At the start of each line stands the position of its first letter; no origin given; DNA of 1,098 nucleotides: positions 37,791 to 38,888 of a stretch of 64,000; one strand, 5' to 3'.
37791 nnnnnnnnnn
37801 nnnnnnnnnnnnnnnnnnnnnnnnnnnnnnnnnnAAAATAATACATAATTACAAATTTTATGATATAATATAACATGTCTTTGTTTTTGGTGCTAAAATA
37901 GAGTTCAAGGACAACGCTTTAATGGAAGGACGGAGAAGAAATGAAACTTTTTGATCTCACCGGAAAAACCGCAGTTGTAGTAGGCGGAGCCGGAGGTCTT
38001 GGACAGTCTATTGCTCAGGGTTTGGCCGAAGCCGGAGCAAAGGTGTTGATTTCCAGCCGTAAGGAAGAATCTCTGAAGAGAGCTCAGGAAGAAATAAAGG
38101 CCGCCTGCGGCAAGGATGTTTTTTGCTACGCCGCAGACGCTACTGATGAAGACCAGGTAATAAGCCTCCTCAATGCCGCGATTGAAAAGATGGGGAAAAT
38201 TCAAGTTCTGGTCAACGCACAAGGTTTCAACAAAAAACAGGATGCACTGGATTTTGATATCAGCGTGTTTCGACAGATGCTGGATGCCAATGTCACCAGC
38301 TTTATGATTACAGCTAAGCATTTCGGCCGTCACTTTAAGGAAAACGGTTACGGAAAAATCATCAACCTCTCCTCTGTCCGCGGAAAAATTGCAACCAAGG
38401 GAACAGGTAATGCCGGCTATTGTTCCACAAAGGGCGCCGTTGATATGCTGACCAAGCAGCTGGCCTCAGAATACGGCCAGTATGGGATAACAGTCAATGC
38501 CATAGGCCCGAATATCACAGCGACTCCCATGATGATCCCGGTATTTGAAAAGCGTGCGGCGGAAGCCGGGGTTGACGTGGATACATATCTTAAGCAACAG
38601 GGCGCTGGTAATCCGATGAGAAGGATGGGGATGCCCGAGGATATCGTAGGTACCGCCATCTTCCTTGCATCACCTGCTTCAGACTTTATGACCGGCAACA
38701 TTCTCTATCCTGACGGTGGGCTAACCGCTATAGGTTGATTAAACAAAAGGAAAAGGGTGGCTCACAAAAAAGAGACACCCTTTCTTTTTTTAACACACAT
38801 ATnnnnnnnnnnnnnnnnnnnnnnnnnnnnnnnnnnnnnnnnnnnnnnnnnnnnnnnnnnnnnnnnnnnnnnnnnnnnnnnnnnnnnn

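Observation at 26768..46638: Mo-cofactor-flanked catabolic island encoding a complete pyrogallol -> phloroglucinol -> acetyl-CoA fermentation route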

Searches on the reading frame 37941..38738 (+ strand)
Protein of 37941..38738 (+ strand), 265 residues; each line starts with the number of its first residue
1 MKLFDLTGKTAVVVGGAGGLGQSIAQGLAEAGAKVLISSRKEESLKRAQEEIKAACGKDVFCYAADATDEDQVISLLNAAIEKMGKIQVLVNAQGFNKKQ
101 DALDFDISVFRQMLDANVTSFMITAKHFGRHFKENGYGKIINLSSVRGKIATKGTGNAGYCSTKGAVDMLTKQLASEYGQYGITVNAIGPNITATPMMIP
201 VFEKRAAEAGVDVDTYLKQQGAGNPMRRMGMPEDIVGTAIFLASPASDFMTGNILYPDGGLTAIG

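Call 3: search_protein_families(library=pfam, proteins=[window:37941-38738:+])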
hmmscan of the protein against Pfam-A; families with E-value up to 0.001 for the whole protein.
window:37941-38738:+ (265 aa): 9 families
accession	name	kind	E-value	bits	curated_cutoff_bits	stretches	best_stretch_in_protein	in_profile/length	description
PF13561.12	adh_short_C2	-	2.4e-54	184.9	27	1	17-262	3-236/236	Enoyl-(Acyl carrier protein) reductase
PF00106.31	adh_short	-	3e-49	167.6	26.6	1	9-204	1-193/195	short chain dehydrogenase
PF08659.16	KR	-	3.2e-15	56.9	22.6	1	10-176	2-165/180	KR domain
PF02737.24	3HCDH_N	-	9.6e-07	29.3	22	1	12-79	2-69/180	3-hydroxyacyl-CoA dehydrogenase, NAD binding domain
PF03807.23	F420_oxidored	-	1.5e-05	25.9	21.6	1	14-55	5-47/94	NADP oxidoreductase coenzyme F420-dependent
PF01370.27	Epimerase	-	2.2e-05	24.4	20.9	1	12-238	2-220/240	NAD dependent epimerase/dehydratase family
PF03435.24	Sacchrp_dh_NADP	-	0.00031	21.5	25.1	1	12-118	1-100/129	Saccharopine dehydrogenase NADP binding domain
PF02826.25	2-Hacid_dh_C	-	0.00047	20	25.1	1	4-92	32-125/178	D-isomer specific 2-hydroxyacid dehydrogenase, NAD binding domain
PF13241.12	NAD_binding_7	-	0.00074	20.5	22.1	0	4-73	3-74/104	Putative NAD(P)-binding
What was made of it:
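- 37941..38738 (+): SDR, proposed NADPH-dependent dearomatising reductase (analogue of phloroglucinol reductase, not an orthologue). adh_short_C2 (call 3).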

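Call 7: search_protein_families(library=ncbifam, proteins=[window:37941-38738:+], max_evalue=1e-10)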
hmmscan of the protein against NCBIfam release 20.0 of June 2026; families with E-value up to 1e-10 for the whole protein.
window:37941-38738:+ (265 aa): 215 families (the best 25 are shown)
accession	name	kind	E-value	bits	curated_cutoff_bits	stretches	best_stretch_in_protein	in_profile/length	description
NF006070.0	PRK08213.1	subfamily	3.1e-62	210.5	279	1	2-264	6-259/259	gluconate 5-dehydrogenase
NF005559.1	PRK07231.1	subfamily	2.6e-59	200.7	215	1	6-262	2-248/249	glucose 1-dehydrogenase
NF004778.0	PRK06124.1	equivalog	1.8e-55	188.1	303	1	2-263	5-254/256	SDR family oxidoreductase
NF005488.0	PRK07097.1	equivalog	4e-55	186.7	369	1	2-263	4-259/266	gluconate 5-dehydrogenase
NF005711.0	PRK07523.1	subfamily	2.6e-53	181.2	413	1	2-263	4-253/255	SDR family oxidoreductase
NF004774.0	PRK06114.1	equivalog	8.3e-51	172.8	360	1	1-262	9-260/262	SDR family oxidoreductase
NF004198.0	PRK05653.1-3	equivalog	2.5e-50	171.3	296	1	6-261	5-246/248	3-oxoacyl-ACP reductase FabG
NF004791.0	PRK06138.1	equivalog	3.9e-49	167.2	312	1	5-263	2-251/252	SDR family oxidoreductase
NF009093.0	PRK12429.1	subfamily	2e-47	161.7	258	1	6-263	3-258/259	3-hydroxybutyrate dehydrogenase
NF005390.0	PRK06935.1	equivalog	2.6e-46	158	369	1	1-261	8-255/258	2-dehydro-3-deoxy-D-gluconate 5-dehydrogenase KduD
NF005473.0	PRK07069.1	equivalog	5.9e-46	157.1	339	1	6-264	8-262/262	SDR family oxidoreductase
NF052558.1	MBtsdlDhBudC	equivalog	1.3e-45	155.9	270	1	7-263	2-243/250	meso-2,3-butanediol dehydrogenase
TIGR01832.1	kduD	equivalog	2.3e-45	155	338.85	1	4-262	1-246/248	2-dehydro-3-deoxy-D-gluconate 5-dehydrogenase KduD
NF005446.0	PRK07035.1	equivalog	3.2e-45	154.4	373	1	2-262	5-254/255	SDR family oxidoreductase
TIGR01963.1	PHB_DH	subfamily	6.3e-45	153.4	307.05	1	9-263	2-254/255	3-hydroxybutyrate dehydrogenase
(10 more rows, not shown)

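Call 19: search_solved_structures(query=window:37941-38738:+, max_evalue=1e-30)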
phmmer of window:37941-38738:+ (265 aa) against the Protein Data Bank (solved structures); distinct sequences matched with E-value up to 1e-30: 33.
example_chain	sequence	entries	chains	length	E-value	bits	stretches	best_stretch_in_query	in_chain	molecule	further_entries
1vl8_A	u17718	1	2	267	1.7e-46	162.1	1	2-263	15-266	Gluconate 5-dehydrogenase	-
4ibo_A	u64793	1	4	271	1.5e-44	155.8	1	3-263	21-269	Gluconate dehydrogenase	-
3cxr_A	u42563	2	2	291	1.1e-42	149.6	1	3-263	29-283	Dehydrogenase with different specificities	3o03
4z9x_A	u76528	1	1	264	5.2e-42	147.4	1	3-263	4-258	Gluconate 5-dehydrogenase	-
4g81_D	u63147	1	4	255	1.1e-41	146.3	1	3-264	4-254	Putative hexonate dehydrogenase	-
4u8g_A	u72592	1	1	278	1.6e-41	145.8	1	4-263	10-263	Putative uncharacterized protein gbs1891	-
9kd1_A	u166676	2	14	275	1.7e-40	142.4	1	4-263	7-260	Oxidoreductase, short chain dehydrogenase/reductase family protein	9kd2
2wdz_A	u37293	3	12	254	3.6e-40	141.4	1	3-262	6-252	SHORT-CHAIN DEHYDROGENASE/REDUCTASE | GALACTITOL DEHYDROGENASE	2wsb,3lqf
5g4k_B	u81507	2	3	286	8.4e-37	130.4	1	3-260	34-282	OXIDOREDUCTASE, SHORT CHAIN DEHYDROGENASE/REDUCTASE FAMILY PROTEIN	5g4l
5g4k_A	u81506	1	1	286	3e-36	128.6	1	3-260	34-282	OXIDOREDUCTASE, SHORT CHAIN DEHYDROGENASE/REDUCTASE FAMILY PROTEIN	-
1rwb_A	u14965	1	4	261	3.7e-36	128.3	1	5-263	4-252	Glucose 1-dehydrogenase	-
3r1i_A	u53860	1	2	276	1.3e-35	126.5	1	2-262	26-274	Short-chain type dehydrogenase/reductase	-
1gee_A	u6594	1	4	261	1.3e-35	126.5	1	5-263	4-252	GLUCOSE 1-DEHYDROGENASE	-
1gco_A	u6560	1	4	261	1.3e-35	126.4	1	5-263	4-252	GLUCOSE DEHYDROGENASE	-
1g6k_A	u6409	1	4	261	2.6e-35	125.5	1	5-263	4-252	GLUCOSE 1-DEHYDROGENASE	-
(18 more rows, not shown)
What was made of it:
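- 37941..38738 (+): The best PDB match is 1vl8 at 162 bits, with 5g4k at 130 bits (call 19).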
